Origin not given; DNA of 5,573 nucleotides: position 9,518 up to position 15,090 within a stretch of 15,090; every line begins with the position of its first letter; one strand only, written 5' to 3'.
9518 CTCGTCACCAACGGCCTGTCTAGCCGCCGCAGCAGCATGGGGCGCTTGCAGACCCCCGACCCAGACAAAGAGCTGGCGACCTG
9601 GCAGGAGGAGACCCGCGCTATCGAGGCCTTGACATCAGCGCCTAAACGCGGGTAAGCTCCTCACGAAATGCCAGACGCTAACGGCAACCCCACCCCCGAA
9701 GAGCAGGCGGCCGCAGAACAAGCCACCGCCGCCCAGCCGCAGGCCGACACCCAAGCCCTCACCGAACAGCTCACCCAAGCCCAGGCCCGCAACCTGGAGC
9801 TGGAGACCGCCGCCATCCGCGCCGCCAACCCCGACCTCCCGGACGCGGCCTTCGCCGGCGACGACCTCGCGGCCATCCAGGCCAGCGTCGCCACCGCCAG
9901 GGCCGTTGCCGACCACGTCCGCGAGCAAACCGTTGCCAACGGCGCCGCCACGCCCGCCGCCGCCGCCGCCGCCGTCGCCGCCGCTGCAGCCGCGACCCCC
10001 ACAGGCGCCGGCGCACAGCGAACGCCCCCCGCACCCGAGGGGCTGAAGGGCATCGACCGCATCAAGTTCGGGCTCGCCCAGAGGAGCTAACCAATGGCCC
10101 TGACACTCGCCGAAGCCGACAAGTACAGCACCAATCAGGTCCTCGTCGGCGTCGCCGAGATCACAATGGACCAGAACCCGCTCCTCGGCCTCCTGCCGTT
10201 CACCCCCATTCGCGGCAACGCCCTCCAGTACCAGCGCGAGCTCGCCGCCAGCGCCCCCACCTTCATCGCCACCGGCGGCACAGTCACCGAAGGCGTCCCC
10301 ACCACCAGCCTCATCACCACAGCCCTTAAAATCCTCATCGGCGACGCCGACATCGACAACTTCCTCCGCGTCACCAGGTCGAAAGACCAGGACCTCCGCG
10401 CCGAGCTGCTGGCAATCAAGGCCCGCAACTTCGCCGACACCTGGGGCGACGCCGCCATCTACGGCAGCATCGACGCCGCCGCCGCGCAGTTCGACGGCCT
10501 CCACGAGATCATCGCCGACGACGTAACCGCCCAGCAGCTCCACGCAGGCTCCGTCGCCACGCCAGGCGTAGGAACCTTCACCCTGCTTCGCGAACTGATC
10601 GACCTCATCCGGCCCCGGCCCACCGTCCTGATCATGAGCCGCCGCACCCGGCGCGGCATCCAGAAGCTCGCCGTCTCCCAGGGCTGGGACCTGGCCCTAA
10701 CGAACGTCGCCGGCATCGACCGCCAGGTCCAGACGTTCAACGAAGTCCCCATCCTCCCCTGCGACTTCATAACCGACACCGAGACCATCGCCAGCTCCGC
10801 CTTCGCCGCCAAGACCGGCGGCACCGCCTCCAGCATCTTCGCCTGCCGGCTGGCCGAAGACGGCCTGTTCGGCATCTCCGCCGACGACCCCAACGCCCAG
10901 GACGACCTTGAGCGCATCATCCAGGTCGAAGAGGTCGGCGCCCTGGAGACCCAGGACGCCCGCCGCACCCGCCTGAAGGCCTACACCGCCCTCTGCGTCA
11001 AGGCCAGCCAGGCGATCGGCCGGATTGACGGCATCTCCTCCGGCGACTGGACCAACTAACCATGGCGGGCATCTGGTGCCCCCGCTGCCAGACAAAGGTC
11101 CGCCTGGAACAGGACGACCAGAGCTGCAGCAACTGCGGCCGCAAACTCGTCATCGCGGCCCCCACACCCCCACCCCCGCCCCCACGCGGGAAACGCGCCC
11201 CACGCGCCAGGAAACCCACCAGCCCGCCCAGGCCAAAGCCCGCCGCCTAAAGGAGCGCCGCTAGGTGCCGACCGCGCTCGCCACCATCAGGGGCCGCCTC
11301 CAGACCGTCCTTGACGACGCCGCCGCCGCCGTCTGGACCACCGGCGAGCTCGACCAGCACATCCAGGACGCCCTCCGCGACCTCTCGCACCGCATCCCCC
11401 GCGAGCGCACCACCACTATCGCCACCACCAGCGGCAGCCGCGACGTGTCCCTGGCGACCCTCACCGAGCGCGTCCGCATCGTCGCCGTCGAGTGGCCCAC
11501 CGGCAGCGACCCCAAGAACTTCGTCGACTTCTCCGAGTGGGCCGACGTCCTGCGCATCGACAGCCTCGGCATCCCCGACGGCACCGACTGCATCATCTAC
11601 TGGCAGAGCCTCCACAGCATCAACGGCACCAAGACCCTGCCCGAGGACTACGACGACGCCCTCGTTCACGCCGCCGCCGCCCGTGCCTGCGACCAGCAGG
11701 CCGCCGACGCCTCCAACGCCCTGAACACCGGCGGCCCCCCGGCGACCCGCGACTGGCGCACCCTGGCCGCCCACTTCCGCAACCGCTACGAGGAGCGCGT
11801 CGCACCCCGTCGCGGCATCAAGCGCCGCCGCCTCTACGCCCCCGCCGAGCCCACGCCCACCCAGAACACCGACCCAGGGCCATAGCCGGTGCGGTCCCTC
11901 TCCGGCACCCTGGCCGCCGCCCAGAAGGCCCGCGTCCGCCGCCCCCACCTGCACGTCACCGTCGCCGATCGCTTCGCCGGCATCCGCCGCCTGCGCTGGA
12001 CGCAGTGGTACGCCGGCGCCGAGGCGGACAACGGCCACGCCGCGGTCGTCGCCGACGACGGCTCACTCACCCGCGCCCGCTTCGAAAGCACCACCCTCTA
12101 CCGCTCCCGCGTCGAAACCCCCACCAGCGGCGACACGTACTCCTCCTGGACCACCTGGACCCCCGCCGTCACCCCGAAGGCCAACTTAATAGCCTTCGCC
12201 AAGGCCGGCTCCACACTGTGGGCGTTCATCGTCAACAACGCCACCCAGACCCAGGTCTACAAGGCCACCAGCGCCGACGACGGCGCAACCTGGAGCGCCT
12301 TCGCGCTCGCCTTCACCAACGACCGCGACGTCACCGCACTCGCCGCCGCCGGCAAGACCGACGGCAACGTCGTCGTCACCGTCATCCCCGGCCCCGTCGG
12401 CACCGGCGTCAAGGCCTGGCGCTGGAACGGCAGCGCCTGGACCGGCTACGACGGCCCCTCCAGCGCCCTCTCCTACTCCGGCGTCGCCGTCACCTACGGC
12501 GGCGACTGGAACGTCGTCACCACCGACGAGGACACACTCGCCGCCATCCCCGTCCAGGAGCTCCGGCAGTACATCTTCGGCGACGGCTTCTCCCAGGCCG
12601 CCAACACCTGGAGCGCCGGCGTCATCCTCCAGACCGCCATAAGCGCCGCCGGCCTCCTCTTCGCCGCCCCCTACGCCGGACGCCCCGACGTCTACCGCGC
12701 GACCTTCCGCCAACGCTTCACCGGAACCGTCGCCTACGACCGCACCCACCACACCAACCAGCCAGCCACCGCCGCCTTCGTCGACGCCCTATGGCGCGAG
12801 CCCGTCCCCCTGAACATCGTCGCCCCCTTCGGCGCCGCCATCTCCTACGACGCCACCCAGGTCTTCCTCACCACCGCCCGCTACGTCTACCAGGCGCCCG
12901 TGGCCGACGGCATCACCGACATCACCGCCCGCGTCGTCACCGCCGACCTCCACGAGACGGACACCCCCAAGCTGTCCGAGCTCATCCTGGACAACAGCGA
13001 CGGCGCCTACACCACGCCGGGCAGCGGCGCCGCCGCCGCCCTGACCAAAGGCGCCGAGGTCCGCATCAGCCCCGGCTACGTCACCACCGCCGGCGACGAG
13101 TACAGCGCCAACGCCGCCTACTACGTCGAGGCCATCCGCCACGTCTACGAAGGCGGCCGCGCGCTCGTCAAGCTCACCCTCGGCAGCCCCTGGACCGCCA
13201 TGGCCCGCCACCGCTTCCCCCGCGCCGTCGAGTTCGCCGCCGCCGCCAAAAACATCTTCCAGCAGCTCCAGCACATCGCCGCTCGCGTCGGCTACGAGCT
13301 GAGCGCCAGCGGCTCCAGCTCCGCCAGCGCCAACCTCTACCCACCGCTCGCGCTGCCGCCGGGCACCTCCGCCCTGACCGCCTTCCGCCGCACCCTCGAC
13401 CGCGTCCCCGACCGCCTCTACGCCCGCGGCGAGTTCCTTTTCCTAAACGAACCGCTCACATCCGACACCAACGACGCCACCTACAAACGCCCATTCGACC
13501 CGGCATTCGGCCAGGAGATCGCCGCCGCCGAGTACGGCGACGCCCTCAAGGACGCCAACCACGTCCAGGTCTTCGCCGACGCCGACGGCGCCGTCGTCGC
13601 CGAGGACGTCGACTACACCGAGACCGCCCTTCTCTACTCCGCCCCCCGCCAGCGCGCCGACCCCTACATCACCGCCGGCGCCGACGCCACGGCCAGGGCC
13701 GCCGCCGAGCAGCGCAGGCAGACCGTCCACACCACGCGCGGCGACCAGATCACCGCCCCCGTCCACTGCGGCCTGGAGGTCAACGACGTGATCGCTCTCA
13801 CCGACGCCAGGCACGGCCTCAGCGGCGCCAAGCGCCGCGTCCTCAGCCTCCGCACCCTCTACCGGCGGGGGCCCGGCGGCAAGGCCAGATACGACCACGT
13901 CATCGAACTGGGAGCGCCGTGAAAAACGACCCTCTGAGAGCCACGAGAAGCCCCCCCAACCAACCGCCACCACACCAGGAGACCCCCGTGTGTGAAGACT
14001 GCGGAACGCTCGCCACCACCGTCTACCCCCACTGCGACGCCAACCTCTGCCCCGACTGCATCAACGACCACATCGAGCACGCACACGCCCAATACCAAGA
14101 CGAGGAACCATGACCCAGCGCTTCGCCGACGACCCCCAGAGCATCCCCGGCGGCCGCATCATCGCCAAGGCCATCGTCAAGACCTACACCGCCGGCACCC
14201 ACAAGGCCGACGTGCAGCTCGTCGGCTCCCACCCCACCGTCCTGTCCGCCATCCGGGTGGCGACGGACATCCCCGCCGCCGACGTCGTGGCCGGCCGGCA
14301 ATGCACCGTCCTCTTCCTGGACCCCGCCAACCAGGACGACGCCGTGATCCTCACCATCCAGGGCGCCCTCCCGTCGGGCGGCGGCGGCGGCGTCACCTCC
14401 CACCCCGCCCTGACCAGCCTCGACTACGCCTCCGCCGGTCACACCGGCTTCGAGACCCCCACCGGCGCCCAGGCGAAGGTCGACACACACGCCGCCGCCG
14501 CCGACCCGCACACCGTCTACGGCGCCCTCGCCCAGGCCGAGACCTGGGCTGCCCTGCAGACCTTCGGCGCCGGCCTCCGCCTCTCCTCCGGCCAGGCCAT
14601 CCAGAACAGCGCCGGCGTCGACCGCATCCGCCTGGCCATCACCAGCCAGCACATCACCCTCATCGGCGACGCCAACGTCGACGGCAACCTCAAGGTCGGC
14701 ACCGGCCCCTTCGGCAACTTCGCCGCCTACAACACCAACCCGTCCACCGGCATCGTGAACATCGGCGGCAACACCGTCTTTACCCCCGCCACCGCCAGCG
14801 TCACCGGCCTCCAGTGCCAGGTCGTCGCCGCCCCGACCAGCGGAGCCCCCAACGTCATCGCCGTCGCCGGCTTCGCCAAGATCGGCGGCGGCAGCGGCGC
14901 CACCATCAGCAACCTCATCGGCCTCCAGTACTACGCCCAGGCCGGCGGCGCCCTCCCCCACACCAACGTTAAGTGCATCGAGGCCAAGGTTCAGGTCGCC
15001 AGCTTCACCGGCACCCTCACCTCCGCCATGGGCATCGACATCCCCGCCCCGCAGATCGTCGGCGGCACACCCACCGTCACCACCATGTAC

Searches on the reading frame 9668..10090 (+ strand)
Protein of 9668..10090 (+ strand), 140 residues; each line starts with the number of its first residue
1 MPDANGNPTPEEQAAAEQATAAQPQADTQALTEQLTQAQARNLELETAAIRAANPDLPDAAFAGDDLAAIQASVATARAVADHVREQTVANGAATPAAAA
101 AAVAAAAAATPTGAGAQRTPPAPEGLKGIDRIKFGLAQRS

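Call 33: search_protein_families(library=pfam, proteins=[window:9668-10090:+], max_evalue=0.1)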
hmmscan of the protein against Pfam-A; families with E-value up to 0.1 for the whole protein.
window:9668-10090:+ (140 aa): 0 families

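Call 34: search_protein_families(library=phrogs, proteins=[window:9668-10090:+], max_evalue=0.1)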
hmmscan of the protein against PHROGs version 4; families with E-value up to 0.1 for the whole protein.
window:9668-10090:+ (140 aa): 1 family
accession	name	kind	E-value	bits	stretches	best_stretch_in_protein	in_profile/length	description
phrog_31131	-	unknown function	0.034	15.4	1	45-128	9-93/135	-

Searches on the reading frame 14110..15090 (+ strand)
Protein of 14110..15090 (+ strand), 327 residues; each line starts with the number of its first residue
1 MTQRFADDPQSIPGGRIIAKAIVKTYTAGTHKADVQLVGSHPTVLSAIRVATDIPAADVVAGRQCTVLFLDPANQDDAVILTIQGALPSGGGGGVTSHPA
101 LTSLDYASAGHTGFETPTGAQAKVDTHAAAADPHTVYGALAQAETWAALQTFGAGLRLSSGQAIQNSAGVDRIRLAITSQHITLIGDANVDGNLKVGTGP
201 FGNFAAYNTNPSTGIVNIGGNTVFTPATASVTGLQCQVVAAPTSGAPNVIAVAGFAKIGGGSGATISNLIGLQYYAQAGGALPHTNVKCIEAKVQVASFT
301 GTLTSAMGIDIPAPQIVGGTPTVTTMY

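Call 33: search_protein_families(library=pfam, proteins=[window:14110-15090:+], max_evalue=0.1)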
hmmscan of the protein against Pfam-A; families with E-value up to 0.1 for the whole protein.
window:14110-15090:+ (327 aa): 0 families

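Call 34: search_protein_families(library=phrogs, proteins=[window:14110-15090:+], max_evalue=0.1)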
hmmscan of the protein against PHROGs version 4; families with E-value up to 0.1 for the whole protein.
window:14110-15090:+ (327 aa): 2 families
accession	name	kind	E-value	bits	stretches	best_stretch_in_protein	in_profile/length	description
phrog_15651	-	tail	0.03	16.3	1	112-135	45-68/96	tail fiber protein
phrog_36413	-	unknown function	0.068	14.1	1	242-255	14-27/34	-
